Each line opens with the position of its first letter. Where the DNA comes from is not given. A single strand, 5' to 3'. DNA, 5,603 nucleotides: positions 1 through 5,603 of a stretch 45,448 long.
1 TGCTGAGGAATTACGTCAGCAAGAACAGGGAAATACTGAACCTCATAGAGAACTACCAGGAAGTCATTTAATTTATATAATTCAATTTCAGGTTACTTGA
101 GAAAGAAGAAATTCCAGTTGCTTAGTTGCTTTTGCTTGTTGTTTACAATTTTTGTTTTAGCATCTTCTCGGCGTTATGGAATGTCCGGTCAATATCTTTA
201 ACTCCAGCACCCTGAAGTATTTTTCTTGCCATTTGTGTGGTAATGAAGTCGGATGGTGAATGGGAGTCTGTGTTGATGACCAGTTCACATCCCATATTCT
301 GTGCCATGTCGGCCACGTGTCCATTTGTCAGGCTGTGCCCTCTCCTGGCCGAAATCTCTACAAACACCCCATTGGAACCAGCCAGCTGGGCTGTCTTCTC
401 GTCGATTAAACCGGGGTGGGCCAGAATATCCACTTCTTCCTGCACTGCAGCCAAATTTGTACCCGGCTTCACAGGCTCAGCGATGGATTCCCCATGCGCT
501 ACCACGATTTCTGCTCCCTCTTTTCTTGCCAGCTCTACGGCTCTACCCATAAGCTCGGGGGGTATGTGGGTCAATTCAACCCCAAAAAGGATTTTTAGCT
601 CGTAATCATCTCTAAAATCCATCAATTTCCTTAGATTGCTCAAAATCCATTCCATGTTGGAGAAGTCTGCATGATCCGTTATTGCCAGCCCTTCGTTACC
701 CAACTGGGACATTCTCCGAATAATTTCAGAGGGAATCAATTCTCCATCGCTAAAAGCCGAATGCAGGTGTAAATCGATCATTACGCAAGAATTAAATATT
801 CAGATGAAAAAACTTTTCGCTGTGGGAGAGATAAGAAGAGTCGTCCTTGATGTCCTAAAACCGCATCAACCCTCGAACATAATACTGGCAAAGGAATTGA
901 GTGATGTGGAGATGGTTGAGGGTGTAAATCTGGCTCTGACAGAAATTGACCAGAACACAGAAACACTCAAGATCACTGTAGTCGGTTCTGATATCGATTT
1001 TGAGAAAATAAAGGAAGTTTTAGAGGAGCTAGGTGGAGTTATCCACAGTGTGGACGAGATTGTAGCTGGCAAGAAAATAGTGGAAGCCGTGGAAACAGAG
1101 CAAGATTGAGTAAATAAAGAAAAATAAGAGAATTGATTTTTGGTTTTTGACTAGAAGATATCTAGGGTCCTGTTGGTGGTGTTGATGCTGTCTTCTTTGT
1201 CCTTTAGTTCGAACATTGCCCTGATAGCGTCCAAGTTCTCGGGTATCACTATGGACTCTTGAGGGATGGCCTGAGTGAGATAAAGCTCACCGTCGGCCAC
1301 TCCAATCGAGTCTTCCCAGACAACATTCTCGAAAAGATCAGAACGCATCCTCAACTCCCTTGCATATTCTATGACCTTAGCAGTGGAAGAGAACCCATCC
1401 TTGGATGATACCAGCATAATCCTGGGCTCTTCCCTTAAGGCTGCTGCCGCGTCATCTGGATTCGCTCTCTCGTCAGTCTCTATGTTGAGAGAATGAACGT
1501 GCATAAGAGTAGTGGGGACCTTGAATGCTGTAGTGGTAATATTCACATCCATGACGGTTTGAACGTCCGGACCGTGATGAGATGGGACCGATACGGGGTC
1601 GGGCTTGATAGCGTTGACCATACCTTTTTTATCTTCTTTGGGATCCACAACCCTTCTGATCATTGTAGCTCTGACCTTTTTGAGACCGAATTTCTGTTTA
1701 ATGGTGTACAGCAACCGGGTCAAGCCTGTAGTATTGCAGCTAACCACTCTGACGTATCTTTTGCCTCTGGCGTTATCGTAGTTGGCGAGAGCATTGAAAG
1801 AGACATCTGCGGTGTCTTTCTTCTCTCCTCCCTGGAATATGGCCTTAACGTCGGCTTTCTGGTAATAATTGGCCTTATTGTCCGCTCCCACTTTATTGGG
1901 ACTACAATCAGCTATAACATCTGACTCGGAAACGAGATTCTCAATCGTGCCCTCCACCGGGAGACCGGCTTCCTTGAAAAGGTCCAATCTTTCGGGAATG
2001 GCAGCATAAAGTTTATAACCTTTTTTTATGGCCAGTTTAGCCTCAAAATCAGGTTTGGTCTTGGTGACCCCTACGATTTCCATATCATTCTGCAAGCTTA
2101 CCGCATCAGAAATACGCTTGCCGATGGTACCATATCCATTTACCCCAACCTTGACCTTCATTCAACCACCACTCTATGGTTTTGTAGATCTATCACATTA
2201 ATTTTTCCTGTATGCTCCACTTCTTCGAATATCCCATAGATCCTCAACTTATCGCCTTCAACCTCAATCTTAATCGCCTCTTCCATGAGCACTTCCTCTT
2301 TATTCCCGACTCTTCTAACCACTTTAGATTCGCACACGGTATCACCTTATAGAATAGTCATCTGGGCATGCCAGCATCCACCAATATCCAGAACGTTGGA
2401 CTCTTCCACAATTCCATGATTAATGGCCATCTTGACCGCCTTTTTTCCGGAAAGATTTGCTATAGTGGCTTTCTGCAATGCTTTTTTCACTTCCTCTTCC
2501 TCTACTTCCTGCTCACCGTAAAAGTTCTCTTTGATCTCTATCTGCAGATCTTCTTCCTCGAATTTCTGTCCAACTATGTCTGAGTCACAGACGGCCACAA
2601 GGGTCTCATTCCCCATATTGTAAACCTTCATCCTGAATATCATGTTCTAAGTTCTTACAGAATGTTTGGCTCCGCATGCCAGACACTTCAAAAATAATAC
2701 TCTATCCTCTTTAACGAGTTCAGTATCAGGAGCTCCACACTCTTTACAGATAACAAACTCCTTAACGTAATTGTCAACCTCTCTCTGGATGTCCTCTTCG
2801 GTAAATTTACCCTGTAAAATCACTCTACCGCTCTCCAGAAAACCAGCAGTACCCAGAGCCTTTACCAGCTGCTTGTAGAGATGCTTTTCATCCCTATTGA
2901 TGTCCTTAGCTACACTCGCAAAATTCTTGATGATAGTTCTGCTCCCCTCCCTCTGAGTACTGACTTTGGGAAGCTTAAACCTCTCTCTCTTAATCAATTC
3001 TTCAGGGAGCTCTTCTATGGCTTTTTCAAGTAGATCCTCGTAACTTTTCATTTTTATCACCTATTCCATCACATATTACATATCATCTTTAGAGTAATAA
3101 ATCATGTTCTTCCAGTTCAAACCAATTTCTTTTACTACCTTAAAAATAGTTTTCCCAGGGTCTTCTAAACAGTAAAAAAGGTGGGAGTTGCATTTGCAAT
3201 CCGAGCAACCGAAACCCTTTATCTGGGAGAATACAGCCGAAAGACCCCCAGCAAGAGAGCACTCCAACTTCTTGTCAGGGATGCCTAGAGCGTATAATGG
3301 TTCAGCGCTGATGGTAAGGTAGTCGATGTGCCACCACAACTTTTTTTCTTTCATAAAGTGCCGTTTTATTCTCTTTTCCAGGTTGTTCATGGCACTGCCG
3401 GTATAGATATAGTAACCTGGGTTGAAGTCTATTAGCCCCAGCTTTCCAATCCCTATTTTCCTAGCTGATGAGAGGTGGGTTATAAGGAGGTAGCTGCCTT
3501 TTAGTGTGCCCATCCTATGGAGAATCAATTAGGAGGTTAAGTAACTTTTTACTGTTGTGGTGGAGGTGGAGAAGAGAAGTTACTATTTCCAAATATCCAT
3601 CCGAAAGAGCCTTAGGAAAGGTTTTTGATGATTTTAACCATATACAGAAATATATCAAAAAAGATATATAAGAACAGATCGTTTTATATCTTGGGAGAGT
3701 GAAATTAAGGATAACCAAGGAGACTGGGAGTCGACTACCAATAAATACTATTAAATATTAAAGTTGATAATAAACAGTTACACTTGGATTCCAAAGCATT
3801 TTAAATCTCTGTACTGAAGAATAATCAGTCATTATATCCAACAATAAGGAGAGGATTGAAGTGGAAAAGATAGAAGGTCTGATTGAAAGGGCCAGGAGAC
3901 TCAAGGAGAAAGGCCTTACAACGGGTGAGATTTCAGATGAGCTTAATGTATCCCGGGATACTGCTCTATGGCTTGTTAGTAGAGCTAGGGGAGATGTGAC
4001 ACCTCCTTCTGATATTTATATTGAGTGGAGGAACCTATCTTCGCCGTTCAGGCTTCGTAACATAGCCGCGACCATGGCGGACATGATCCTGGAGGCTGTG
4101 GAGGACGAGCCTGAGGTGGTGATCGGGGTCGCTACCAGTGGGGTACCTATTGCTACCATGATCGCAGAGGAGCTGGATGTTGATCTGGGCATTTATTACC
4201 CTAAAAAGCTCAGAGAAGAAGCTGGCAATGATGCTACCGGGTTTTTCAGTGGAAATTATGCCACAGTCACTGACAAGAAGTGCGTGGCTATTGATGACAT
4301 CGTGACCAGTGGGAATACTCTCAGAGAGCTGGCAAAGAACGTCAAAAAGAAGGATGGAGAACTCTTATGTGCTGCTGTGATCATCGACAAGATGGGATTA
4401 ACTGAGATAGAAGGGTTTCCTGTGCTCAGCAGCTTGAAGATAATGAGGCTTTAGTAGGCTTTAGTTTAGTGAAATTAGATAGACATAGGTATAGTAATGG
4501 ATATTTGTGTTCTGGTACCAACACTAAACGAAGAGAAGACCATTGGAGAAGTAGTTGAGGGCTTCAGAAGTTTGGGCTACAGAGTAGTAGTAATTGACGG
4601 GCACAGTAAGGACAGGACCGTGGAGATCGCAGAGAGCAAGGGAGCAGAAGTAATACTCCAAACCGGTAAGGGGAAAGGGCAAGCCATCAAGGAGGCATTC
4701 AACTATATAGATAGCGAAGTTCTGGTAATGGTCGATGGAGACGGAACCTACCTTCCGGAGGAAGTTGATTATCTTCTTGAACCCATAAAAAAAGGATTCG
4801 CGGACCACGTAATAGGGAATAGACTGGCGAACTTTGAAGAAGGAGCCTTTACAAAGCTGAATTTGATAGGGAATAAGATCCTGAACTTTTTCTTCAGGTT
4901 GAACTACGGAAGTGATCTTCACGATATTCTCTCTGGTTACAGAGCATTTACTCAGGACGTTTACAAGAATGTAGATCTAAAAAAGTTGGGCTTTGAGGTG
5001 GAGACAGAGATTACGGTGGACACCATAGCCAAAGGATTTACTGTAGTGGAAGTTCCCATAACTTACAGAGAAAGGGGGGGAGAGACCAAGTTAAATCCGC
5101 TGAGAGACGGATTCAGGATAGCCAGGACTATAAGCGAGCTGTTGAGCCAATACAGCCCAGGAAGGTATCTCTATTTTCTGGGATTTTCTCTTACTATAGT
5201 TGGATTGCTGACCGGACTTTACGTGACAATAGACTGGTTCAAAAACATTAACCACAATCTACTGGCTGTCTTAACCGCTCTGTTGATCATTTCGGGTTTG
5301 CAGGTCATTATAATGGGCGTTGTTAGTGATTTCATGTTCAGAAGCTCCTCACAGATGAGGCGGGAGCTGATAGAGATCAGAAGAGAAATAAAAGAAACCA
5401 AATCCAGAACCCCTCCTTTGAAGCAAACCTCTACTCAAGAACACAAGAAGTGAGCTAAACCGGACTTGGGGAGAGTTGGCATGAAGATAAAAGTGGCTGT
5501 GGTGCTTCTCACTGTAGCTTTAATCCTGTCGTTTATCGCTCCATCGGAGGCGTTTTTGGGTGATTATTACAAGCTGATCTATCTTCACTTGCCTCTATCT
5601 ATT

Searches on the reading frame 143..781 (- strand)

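Call 62: search_protein_families(library=pfam, proteins=[window:143-781:-], max_evalue=0.00001)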
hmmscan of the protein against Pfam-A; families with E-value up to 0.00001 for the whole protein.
window:143-781:- (212 aa): 1 family
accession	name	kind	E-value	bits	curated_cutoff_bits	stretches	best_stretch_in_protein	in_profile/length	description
PF02811.25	PHP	-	2.4e-10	41.4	26.4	1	3-75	1-68/164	PHP domain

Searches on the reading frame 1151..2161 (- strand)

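Call 49: search_protein_families(library=pfam, proteins=[window:1151-2161:-], max_evalue=0.001)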
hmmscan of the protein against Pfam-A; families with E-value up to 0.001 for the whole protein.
window:1151-2161:- (336 aa): 3 families
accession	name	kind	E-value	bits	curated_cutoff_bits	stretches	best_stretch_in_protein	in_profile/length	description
PF02800.25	Gp_dh_C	-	1.2e-27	96.9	24.4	1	147-298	1-157/158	Glyceraldehyde 3-phosphate dehydrogenase, C-terminal domain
PF00044.30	Gp_dh_N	-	1e-05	26.2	31.7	1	3-42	1-39/101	Glyceraldehyde 3-phosphate dehydrogenase, NAD binding domain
PF01113.26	DapB_N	-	2.2e-05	25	25.6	1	3-106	1-93/124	Dihydrodipicolinate reductase, N-terminus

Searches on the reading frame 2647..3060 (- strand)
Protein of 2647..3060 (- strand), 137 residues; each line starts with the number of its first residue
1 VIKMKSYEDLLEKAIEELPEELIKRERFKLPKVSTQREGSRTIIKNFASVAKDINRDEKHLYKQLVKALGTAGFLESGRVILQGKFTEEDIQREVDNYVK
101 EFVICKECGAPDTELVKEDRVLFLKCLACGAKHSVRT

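Call 49: search_protein_families(library=pfam, proteins=[window:2647-3060:-], max_evalue=0.001)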
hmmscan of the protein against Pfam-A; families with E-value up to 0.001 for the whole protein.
window:2647-3060:- (137 aa): 1 family
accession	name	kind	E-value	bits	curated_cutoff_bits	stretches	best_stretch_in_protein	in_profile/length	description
PF01873.23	eIF-5_eIF-2B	-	2.2e-37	128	27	1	24-132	7-117/117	Domain found in IF2B/IF5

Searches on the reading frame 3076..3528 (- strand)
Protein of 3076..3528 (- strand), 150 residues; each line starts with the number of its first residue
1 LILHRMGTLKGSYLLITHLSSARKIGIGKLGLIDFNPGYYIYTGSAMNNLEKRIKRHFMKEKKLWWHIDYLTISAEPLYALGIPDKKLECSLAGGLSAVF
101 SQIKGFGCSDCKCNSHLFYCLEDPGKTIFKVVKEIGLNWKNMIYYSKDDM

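Call 49: search_protein_families(library=pfam, proteins=[window:3076-3528:-], max_evalue=0.001)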
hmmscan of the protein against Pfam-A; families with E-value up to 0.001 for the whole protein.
window:3076-3528:- (150 aa): 2 families
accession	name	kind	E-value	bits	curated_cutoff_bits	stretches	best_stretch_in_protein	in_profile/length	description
PF01986.22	DUF123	-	2.4e-26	92.5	25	1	33-119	1-95/95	Domain of unknown function DUF123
PF01541.30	GIY-YIG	-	0.00035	21.3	22.6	1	39-63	13-36/78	GIY-YIG catalytic domain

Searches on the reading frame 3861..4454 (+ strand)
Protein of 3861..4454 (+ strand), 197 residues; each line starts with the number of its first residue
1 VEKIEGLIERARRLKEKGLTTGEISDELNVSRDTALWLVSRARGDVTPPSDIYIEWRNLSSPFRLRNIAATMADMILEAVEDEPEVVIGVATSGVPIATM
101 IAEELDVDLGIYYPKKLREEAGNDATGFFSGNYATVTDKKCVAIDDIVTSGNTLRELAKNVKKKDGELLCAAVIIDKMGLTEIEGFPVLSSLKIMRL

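Call 49: search_protein_families(library=pfam, proteins=[window:3861-4454:+], max_evalue=0.001)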
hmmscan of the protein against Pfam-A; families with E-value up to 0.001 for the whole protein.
window:3861-4454:+ (197 aa): 2 families
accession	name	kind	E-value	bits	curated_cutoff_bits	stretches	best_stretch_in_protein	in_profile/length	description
PF00156.33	Pribosyltran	-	2.5e-17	63.1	26.3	1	65-182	12-131/158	Phosphoribosyl transferase domain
PF24390.1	PRTase-CE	-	0.00053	20.4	27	1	91-185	74-157/253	PRTase-CE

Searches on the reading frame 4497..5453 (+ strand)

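Call 49: search_protein_families(library=pfam, proteins=[window:4497-5453:+], max_evalue=0.001)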
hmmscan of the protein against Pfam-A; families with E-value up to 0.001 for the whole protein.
window:4497-5453:+ (318 aa): 2 families
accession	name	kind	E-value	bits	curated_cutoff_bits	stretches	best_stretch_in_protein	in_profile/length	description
PF00535.33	Glycos_transf_2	-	1.1e-24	87.7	23.3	1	4-158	1-166/168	Glycosyl transferase family 2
PF13641.12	Glyco_tranf_2_3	-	1.5e-05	25.5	27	1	3-90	3-104/230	Glycosyltransferase like family 2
